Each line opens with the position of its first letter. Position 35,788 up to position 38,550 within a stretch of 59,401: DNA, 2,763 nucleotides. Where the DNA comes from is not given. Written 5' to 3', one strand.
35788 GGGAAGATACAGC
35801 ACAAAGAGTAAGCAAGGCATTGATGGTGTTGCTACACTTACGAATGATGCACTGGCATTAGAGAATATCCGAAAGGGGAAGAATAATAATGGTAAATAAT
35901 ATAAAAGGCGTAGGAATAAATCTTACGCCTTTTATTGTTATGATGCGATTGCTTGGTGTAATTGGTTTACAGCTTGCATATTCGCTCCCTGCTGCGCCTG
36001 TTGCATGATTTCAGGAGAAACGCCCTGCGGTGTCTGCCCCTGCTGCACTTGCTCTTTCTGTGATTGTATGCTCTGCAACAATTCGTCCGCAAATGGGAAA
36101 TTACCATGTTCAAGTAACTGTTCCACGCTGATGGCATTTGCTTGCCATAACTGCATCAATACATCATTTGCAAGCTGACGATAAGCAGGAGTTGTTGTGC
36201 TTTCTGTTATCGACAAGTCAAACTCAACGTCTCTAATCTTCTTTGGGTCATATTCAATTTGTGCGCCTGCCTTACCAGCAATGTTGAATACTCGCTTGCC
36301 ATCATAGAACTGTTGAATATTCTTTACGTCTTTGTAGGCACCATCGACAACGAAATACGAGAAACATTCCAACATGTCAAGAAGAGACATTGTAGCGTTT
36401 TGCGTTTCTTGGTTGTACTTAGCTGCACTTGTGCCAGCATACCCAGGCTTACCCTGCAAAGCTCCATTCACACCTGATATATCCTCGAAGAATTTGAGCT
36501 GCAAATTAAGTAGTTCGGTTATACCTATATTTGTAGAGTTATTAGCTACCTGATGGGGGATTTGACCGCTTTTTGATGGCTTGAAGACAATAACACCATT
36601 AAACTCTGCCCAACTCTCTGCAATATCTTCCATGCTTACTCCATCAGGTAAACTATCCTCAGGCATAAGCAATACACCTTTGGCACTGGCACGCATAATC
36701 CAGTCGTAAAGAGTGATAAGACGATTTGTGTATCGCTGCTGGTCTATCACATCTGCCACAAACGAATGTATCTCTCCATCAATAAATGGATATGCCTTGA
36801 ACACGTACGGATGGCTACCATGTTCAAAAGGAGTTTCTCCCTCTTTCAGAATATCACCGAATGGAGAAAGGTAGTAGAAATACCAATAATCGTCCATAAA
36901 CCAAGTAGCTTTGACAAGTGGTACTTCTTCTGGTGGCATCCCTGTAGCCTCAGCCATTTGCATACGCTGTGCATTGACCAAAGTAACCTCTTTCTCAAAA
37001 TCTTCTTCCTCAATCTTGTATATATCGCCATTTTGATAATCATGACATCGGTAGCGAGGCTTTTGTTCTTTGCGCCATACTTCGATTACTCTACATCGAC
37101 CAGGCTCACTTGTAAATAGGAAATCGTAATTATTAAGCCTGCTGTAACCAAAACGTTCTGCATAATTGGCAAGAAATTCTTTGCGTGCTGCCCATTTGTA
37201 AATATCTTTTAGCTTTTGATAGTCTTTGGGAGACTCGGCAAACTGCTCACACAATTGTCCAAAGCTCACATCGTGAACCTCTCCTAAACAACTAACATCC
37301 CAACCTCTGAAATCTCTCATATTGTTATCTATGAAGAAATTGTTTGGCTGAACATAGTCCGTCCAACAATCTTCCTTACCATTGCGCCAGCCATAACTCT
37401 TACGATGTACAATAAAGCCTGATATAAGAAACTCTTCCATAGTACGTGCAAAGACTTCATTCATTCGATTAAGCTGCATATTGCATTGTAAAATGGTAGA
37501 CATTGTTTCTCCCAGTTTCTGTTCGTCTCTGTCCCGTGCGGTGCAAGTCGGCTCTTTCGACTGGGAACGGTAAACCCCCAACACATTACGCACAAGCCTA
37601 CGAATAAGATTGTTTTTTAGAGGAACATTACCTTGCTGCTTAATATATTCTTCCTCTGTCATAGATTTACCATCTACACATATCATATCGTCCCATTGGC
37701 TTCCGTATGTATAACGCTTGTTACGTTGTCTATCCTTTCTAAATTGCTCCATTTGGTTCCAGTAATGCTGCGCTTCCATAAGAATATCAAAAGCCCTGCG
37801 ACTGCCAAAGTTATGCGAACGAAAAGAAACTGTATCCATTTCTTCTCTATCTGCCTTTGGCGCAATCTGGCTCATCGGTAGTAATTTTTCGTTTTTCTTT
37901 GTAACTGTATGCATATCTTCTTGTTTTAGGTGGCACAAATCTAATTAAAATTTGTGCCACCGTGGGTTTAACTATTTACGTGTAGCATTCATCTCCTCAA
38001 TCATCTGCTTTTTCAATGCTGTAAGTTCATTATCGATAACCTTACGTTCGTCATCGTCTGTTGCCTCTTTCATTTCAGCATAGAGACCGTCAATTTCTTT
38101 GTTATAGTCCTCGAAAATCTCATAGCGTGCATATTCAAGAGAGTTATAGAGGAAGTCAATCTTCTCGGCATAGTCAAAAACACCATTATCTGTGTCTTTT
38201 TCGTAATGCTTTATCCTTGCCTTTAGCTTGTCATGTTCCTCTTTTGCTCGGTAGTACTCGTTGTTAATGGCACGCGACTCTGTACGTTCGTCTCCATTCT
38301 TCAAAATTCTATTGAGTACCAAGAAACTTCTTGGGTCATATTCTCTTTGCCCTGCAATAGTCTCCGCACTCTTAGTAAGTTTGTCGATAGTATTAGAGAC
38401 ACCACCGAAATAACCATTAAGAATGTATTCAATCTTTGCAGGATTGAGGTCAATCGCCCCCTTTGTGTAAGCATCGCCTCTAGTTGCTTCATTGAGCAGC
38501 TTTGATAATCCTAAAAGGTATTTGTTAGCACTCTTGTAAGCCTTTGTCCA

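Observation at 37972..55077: One 5701-aa ORF (29% of the genome) encodes a polyvalent protein with at least six enzymatic modules, between the portal and internal-virion genes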

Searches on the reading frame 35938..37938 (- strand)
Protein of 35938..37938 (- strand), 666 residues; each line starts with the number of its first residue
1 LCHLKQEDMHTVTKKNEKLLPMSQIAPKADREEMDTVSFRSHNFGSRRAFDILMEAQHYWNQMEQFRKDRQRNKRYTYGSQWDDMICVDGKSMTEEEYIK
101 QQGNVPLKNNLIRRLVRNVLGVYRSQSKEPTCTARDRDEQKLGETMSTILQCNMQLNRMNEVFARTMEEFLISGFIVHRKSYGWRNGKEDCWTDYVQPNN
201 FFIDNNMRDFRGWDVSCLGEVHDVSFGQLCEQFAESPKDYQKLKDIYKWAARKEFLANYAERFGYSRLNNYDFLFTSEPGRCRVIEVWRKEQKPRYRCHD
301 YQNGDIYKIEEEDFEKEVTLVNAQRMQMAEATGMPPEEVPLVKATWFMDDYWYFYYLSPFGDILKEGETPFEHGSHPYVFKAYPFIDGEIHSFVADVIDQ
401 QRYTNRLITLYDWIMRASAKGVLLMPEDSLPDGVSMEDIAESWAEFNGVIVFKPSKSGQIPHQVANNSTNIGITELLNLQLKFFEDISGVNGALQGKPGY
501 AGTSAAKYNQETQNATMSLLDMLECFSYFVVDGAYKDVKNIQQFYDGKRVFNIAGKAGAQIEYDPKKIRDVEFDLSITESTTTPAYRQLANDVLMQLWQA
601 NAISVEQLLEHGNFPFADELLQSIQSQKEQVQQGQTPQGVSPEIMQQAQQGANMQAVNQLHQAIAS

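Call 20: search_protein_families(library=pfam, proteins=[window:35938-37938:-], max_evalue=5)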
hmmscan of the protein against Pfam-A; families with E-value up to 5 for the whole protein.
window:35938-37938:- (666 aa): 2 families
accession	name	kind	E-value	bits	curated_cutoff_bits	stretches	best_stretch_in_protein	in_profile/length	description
PF16510.12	P22_portal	-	1.1e-41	143.5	26.1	1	59-662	7-586/594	Phage P22-like portal protein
PF18915.5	DUF5667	-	0.038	14.8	27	1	605-664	44-96/99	Domain of unknown function (DUF5667)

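Call 30: search_protein_families(library=phrogs, proteins=[window:35938-37938:-], max_evalue=0.01)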
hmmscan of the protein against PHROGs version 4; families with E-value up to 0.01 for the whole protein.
window:35938-37938:- (666 aa): 1 family
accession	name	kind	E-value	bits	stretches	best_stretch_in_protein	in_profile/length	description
phrog_156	-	head and packaging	6.3e-108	363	1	47-662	10-598/681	portal protein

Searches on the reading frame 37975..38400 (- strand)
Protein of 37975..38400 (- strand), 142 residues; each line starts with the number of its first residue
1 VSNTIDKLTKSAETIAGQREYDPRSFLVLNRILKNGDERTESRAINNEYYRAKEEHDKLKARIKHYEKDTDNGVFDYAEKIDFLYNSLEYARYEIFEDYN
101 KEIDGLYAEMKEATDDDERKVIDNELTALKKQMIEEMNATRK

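Call 20: search_protein_families(library=pfam, proteins=[window:37975-38400:-], max_evalue=5)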
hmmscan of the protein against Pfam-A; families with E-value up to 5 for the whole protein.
window:37975-38400:- (142 aa): 2 families
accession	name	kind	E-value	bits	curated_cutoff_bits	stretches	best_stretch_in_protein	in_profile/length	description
PF03449.20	GreA_GreB_N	-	0.05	14.2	24.5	1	46-70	42-66/71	Transcription elongation factor, N-terminal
PF06102.17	RRP36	-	2.1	8.7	27.1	1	91-140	49-99/165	rRNA biogenesis protein RRP36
